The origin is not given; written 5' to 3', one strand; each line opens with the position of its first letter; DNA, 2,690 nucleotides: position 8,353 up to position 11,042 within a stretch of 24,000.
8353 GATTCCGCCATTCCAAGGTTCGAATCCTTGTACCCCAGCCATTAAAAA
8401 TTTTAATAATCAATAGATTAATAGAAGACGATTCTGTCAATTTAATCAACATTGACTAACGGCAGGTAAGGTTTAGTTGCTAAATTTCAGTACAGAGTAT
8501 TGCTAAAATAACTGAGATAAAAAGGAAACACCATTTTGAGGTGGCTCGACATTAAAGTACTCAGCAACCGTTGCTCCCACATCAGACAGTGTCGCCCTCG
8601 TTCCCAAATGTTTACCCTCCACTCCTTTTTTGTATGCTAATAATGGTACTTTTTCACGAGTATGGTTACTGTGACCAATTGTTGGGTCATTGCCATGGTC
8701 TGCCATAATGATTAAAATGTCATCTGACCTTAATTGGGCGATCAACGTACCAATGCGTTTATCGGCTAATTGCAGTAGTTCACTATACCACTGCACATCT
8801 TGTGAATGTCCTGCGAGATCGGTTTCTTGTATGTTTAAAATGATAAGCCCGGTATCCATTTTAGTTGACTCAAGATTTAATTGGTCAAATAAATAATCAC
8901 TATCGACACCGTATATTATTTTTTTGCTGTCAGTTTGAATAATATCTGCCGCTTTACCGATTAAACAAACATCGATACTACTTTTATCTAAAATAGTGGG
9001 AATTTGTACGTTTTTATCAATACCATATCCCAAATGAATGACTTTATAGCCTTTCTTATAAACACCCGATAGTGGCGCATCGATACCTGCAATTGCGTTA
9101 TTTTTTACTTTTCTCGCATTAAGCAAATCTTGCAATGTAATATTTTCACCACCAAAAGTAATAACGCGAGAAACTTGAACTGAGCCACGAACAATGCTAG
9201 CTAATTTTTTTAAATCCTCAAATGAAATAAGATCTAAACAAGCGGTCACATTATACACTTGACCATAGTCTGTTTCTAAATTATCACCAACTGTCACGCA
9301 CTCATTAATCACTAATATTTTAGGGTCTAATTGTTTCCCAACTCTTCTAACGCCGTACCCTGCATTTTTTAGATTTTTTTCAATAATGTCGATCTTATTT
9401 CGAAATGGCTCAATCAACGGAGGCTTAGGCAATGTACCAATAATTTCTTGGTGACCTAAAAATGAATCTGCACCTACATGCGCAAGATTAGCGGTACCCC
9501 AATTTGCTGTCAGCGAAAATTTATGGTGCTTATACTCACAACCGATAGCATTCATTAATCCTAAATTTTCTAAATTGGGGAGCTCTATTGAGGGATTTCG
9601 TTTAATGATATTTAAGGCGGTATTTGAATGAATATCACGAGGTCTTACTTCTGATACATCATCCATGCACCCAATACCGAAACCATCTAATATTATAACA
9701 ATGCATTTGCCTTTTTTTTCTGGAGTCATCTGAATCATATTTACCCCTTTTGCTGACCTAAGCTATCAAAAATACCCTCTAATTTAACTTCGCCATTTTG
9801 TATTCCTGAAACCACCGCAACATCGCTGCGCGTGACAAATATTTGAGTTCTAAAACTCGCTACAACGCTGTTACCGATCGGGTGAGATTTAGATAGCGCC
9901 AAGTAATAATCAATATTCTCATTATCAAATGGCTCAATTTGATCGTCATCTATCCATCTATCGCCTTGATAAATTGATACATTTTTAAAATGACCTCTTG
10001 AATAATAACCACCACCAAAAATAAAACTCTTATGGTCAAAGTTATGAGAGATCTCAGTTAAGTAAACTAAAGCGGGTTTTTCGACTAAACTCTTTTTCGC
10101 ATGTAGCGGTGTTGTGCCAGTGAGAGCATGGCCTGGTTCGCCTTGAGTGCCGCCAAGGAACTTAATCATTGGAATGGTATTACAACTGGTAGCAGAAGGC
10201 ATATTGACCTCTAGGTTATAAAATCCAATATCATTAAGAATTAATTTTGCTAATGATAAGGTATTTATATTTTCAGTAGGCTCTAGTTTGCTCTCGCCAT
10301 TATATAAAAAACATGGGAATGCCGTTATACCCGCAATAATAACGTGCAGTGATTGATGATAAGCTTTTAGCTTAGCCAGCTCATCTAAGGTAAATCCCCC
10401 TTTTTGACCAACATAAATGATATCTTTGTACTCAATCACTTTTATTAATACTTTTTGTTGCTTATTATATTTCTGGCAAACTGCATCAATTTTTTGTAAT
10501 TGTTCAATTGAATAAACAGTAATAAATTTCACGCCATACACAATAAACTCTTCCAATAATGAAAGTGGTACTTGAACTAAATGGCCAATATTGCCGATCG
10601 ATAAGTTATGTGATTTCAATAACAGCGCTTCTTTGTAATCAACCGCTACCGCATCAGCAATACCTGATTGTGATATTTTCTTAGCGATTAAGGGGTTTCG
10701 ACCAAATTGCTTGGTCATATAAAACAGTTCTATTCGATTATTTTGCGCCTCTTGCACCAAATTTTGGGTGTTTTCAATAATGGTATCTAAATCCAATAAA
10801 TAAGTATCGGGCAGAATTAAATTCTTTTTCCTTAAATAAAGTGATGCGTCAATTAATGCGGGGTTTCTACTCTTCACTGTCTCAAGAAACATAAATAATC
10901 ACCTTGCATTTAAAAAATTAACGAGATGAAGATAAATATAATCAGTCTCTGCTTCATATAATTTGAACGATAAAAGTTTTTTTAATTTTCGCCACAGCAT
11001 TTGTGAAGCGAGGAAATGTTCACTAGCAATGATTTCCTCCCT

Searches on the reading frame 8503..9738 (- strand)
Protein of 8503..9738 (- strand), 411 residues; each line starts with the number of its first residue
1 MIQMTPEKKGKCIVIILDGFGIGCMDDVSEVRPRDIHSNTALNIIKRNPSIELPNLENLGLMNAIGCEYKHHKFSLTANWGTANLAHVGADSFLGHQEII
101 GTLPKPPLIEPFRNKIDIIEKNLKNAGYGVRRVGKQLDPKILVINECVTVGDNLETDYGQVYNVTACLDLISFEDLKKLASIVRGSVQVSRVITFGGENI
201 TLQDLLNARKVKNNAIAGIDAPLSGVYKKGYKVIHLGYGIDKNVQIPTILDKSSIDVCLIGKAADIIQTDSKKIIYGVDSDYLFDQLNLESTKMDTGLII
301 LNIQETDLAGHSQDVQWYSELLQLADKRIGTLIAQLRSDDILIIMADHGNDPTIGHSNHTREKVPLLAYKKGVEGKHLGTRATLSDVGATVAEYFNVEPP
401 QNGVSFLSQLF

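Call 3: search_protein_families(library=pfam, proteins=[window:8503-9738:-], max_evalue=0.01)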
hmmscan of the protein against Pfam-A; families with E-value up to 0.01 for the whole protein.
window:8503-9738:- (411 aa): 3 families
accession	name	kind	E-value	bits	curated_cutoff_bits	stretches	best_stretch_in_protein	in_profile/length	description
PF01676.23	Metalloenzyme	-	1.2e-34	120.4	24.3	1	11-398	2-251/252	Metalloenzyme superfamily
PF01663.27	Phosphodiest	-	0.00015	21.9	23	1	287-353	149-224/342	Type I phosphodiesterase / nucleotide pyrophosphatase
PF00884.28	Sulfatase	-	0.0059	16.4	25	0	306-396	200-300/301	Sulfatase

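Call 4: search_protein_families(library=ncbifam, proteins=[window:8503-9738:-], max_evalue=0.01)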
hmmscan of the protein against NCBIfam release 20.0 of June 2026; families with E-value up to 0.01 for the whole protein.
window:8503-9738:- (411 aa): 9 families
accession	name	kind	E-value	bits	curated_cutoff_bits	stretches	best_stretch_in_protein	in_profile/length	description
NF009049.0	PRK12383.1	equivalog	1.6e-169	564.2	254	1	11-410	3-401/408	phosphopentomutase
NF003766.0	PRK05362.1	equivalog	4.3e-51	173.9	256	2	250-409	232-394/396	phosphopentomutase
TIGR01696.1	deoB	equivalog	1.5e-39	135.9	341.2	2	252-403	225-379/381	phosphopentomutase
NF003104.0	PRK04024.1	equivalog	5.3e-10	38.6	489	1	264-374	262-371/412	2,3-bisphosphoglycerate-independent phosphoglycerate mutase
TIGR01307.1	pgm_bpd_ind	equivalog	2.7e-09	36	330.65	1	293-402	382-497/504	2,3-bisphosphoglycerate-independent phosphoglycerate mutase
TIGR00306.2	apgM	subfamily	6.5e-09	35.2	320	1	261-373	255-371/403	2,3-bisphosphoglycerate-independent phosphoglycerate mutase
NF003242.0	PRK04200.1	equivalog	0.00018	20.5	426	1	294-376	282-365/395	cofactor-independent phosphoglycerate mutase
NF038358.1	phophono_PhpG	equivalog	0.00097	18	545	1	286-374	299-386/417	CMP-5'-phosphonoformate--3-phosphoglycerate phosphonoformyl transferase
TIGR02535.1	hyp_Hser_kinase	hypoth_equivalog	0.0034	16.2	446.3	1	295-374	284-366/397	proposed homoserine kinase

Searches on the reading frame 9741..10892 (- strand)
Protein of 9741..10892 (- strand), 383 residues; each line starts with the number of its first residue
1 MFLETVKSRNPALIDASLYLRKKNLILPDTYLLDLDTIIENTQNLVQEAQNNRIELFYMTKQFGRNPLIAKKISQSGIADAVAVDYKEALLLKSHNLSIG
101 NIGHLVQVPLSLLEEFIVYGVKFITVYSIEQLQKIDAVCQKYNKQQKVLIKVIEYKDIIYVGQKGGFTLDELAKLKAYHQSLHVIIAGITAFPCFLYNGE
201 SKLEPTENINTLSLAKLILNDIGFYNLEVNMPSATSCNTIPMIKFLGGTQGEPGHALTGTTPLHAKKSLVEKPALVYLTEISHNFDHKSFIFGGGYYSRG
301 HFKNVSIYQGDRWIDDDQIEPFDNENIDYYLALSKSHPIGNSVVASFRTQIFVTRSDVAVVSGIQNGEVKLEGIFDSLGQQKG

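Call 3: search_protein_families(library=pfam, proteins=[window:9741-10892:-], max_evalue=0.01)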
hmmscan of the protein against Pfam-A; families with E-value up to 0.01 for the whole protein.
window:9741-10892:- (383 aa): 2 families
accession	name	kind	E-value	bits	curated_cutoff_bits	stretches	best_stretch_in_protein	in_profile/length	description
PF21279.3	YhfX-like_C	-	2.8e-33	114.8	27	1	276-371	1-97/97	YhfX-like, C-terminal domain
PF01168.26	Ala_racemase_N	-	3e-11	43.9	24.1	1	34-262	2-220/220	Alanine racemase, N-terminal domain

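Call 4: search_protein_families(library=ncbifam, proteins=[window:9741-10892:-], max_evalue=0.01)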
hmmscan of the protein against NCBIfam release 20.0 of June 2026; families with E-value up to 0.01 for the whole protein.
window:9741-10892:- (383 aa): 2 families
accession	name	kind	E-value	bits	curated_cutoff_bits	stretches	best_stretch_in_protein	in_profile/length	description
NF040742.1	racem_Orr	exception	9.1e-05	21.6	480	1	33-152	6-121/351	ornithine racemase Orr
TIGR01048.1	lysA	equivalog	0.0026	16.3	297.9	1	30-152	27-148/417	diaminopimelate decarboxylase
